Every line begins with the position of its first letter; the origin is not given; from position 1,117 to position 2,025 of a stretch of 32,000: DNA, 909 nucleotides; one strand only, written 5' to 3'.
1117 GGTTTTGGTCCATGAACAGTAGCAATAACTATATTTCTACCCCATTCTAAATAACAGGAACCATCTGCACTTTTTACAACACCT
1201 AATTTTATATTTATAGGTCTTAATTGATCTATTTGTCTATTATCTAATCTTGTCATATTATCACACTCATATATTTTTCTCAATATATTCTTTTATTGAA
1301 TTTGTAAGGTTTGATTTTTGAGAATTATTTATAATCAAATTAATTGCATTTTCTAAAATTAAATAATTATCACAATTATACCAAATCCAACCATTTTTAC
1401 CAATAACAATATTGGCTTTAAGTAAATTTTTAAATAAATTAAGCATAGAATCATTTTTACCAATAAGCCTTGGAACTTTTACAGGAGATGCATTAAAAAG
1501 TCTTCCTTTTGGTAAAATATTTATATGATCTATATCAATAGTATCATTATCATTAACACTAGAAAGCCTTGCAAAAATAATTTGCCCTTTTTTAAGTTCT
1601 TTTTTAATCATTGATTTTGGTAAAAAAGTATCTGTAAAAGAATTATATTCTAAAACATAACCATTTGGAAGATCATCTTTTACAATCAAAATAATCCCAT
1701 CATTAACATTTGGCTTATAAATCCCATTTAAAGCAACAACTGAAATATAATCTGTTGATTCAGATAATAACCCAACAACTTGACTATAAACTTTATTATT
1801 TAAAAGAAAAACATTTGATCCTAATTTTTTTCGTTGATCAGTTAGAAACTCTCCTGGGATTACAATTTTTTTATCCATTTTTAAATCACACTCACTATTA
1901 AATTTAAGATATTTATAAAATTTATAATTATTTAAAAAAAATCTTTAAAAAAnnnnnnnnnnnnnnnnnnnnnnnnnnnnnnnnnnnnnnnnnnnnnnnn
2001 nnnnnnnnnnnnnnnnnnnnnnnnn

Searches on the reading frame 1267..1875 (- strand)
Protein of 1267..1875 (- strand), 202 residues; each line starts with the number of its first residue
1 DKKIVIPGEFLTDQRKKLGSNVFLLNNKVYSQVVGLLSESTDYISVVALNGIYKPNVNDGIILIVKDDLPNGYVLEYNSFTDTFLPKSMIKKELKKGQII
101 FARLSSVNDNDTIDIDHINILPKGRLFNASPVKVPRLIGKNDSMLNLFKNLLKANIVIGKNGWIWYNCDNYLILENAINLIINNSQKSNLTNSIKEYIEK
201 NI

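Call 32: search_protein_families(library=pfam, proteins=[window:1267-1875:-], max_evalue=0.001)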
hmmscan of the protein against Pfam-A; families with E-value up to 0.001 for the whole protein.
window:1267-1875:- (202 aa): 3 families
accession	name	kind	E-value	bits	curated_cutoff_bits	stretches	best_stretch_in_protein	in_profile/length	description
PF22625.2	ECR1_N_2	-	1.1e-08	35.2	27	1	3-49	2-50/51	Exosome RNA binding protein RRP4 N-terminal domain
PF15985.11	KH_6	-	8.4e-07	29.7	27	1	124-169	1-44/47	KH domain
PF14382.12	ECR1_N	-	0.00026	21.1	27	1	4-37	1-35/38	Exosome complex exonuclease RRP4 N-terminal region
